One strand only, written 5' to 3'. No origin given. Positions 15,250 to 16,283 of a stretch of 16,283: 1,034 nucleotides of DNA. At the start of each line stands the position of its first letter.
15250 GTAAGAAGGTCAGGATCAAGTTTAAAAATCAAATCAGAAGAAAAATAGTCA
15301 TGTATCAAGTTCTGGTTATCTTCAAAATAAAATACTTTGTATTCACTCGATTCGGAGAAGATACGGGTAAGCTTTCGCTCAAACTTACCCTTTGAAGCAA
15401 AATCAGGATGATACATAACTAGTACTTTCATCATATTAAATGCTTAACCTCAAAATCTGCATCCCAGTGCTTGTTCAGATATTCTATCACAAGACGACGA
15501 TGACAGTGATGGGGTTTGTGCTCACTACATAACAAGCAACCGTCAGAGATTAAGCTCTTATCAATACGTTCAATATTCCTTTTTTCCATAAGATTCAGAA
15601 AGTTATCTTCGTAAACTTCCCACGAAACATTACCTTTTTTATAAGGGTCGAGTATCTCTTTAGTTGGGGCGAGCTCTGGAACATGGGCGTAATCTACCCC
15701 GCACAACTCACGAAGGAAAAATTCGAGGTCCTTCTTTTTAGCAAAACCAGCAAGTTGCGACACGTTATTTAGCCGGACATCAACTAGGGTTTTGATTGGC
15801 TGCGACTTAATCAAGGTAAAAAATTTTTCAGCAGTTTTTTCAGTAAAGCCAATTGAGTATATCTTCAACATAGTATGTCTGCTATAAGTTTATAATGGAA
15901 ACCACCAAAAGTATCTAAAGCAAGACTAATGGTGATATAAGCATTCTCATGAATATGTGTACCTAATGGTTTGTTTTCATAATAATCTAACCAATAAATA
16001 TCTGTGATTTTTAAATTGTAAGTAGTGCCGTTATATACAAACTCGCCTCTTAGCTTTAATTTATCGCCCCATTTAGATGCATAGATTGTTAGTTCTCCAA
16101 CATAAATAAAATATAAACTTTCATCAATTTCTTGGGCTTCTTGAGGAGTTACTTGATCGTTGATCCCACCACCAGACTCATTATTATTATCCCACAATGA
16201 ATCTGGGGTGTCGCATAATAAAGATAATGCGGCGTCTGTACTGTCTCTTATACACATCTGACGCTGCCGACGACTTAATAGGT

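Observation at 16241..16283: Adapter contamination at contig end creates a fake ORF start (MCIRDS...) and truncates a gene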

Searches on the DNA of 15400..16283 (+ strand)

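Call 8: search_dna_similar(query=window:15400-16283:+, collection=ecoli_genomes, mode=near, max_rows=15)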
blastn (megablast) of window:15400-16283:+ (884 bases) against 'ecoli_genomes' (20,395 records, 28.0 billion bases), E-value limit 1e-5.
Records with a match: 1; places in all: 1; records where one place covers at least 80% of the query: 1.
Genomes with a match: 1 of 5426; with a place that covers at least 80% of the query: 1. Places per genome that has any: lowest 1, median 1, highest 1. On chromosomes: 1 places; on plasmids: 0.
Best place of each record, by identity: >=99% 1.
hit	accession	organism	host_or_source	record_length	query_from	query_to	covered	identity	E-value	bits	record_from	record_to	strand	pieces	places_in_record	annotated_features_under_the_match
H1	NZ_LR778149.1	Escherichia coli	water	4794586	1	841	95%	100.0%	0e+0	1554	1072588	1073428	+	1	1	DUF488 domain-containing protein | dual OB domain-containing protein | DUF4326 domain-containing protein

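Call 9: search_dna_similar(query=window:15400-16283:+, collection=phages, mode=near, max_rows=15)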
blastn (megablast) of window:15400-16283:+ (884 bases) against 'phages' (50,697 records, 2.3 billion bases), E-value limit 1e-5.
Records with a match: 26; places in all: 35; records where one place covers at least 80% of the query: 0.
Best place of each record, by identity: >=99% 18; 95-99% 6; 90-95% 2.
By first word of the organism name: Escherichia 16; Vibrio 2; Bacteriophage 2; Peduovirus 2; Paenibacillus 1; Acinetobacter 1; Listeria 1; Bacillus 1.
By host as written in the record: - 18; Vibrio cholerae 2; Paenibacillus dendritiformis PB22F 1; Acinetobacter baumannii 1; Listeria monocytogenes 1; Escherichia coli 1; Escherichia sp. 1; Bacillus thuringiensis serovar kurstaki 1.
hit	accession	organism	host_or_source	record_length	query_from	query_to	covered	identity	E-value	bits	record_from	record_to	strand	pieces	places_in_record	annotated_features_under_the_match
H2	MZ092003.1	Paenibacillus phage Pd_22F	Paenibacillus dendritiformis PB22F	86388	827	874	5%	91.7%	3e-8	66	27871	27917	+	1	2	similar to recombinase family protein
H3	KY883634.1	Vibrio phage JSF5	Vibrio cholerae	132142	842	878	4%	97.4%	1e-7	64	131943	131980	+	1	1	none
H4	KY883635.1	Vibrio phage JSF6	Vibrio cholerae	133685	842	878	4%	97.4%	1e-7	64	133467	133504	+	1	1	none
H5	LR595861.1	Escherichia virus Lambda_4C10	-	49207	842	878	4%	97.4%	1e-7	64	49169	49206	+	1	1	none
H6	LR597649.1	Escherichia phage ESSI2_ev015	-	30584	842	878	4%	97.4%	1e-7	64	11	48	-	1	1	none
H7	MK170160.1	Acinetobacter phage TAC1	Acinetobacter baumannii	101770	842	878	4%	97.4%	1e-7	64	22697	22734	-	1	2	none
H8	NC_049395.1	Escherichia phage ESSI2_ev015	-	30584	842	878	4%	97.4%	1e-7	64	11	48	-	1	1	none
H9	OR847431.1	Listeria phage LM 4-11-1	Listeria monocytogenes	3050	841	878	4%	94.7%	5e-6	58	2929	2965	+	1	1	record has no annotation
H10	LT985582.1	Bacteriophage sp.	-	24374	840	874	4%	100.0%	3e-8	66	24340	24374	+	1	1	record has no annotation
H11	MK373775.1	Escherichia phage vB_EcoM_WFK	Escherichia coli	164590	842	875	4%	100.0%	1e-7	64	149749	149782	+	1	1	hypothetical protein | putative long tail fiber, proximal subunit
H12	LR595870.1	Peduovirus P22H1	-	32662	842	875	4%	100.0%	1e-7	64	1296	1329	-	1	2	Phage terminase, ATPase subunit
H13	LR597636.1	Escherichia phage ev207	-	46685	841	874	4%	100.0%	1e-7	64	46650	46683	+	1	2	hypothetical protein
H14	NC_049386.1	Peduovirus P22H1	-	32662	842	875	4%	100.0%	1e-7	64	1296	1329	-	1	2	terminase large subunit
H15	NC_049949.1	Escherichia phage ev207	-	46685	841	874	4%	100.0%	1e-7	64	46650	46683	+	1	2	hypothetical protein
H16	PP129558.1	Escherichia phage vB_EcoM_01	Escherichia sp.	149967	842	875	4%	100.0%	1e-7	64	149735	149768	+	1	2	none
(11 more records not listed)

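Call 10: get_annotated_region(hit=H1, flank=6000)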
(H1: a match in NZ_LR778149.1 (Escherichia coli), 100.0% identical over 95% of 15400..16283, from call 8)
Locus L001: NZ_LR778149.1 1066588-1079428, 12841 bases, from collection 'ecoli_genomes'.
description: Escherichia coli isolate SC487 chromosome 1
organism: Escherichia coli (NCBI taxid 562)
replicon: chromosome; assembly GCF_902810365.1
host: -; source: water; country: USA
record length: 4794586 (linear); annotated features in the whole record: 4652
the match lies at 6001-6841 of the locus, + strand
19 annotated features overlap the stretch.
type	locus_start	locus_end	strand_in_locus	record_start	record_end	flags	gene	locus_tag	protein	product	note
CDS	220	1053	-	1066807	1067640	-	mcrA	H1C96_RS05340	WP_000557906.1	5-methylcytosine-specific endonuclease McrA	-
CDS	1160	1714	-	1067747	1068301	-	pinE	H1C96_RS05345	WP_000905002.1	site-specific DNA recombinase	-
CDS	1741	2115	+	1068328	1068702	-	-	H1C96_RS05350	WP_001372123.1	gp53-like domain-containing protein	-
CDS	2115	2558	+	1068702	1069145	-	-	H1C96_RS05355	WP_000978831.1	tail fiber assembly protein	-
CDS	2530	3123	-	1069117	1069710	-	-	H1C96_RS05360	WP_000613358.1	tail fiber assembly protein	-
CDS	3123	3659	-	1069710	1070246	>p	-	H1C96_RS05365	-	phage tail protein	incomplete; partial in the middle of a contig; missing N-terminus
CDS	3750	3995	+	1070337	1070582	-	xisE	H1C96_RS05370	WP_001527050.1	excisionase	-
CDS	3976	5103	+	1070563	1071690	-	-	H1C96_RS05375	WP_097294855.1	site-specific integrase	-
CDS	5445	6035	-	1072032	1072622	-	-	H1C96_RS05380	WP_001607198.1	DUF4326 domain-containing protein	-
CDS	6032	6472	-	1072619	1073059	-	-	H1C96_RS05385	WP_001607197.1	DUF488 domain-containing protein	-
CDS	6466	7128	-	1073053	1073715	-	-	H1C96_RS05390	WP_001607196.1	dual OB domain-containing protein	-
CDS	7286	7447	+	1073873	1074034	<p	-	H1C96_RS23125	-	integrase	internal stop; incomplete; partial in the middle of a contig; missing N-terminus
CDS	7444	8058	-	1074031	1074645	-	-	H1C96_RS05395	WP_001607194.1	hypothetical protein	-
CDS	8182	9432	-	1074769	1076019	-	icd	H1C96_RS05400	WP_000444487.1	NADP-dependent isocitrate dehydrogenase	-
CDS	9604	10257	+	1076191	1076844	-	rluE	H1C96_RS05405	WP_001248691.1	23S rRNA pseudouridine(2457) synthase RluE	-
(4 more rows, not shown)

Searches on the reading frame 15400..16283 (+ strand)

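Call 15: search_protein_families(library=pfam, proteins=[L001:6466-7128:-], max_evalue=0.01)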
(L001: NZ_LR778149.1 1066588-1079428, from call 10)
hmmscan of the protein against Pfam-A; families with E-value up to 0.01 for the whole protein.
L001:6466-7128:- (220 aa): 1 family
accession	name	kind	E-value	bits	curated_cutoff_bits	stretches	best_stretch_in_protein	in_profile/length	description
PF22557.2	DuOB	-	1.2e-53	182.7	27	1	4-218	1-210/210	Dual OB-containing domain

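Call 16: search_protein_families(library=ncbifam, proteins=[L001:6466-7128:-], max_evalue=0.01)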
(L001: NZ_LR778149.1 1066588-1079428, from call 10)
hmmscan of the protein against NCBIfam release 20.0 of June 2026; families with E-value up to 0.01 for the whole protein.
L001:6466-7128:- (220 aa): 0 families

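Call 17: search_protein_families(library=padloc, proteins=[L001:6466-7128:-], max_evalue=0.01)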
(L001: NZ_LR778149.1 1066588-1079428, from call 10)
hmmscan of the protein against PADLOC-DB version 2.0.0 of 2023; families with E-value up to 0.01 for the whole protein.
L001:6466-7128:- (220 aa): 4 families
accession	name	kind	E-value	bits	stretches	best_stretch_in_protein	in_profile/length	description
PDLC04653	PDC-M45A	-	1.7e-53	179.7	1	3-219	4-223/230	-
PDLC04654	PDC-M45A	-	1.7e-35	120.5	1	47-219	4-178/188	-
PDLC04655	PDC-M45A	-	4.5e-28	96.5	1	6-218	92-312/318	-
PDLC04656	PDC-M45A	-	4.7e-22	76.8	1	6-218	4-215/225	-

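Call 41: find_related_loci(query=L001:6466-7128:-, collection=genome_contigs, flank=4000)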
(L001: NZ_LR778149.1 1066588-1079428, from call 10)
Query L001:6466-7128:- (220 aa) in genome_contigs; peptide patterns used: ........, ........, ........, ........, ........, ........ (x = any residue, [..] = any of these).
26 stretches matched a pattern, but none encodes a relative of the query by tblastn (E <= 1e-3).

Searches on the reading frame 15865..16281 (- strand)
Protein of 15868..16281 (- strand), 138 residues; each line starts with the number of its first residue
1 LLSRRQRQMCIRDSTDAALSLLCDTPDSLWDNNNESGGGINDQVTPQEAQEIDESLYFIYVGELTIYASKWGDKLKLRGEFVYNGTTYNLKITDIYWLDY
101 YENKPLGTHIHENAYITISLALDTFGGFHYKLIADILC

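Call 14: find_encoding_contigs(protein=window:15865-16257:-, flank=10000, max_places=8)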
Protein window:15865-16257:- (130 aa): no gene with exactly this product is on record in the collection.

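Call 15: search_protein_families(library=pfam, proteins=[window:15865-16257:-], max_evalue=0.01)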
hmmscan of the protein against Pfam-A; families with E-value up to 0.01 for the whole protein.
window:15865-16257:- (130 aa): 1 family
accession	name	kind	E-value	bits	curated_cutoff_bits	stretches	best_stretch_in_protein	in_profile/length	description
PF22557.2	DuOB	-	9.5e-26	91.6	27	1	8-128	91-210/210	Dual OB-containing domain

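Call 27: find_encoding_contigs(protein=window:15868-16281:-, flank=10000, max_places=6)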
Protein seq(138 aa) (138 aa): no gene with exactly this product is on record in the collection.
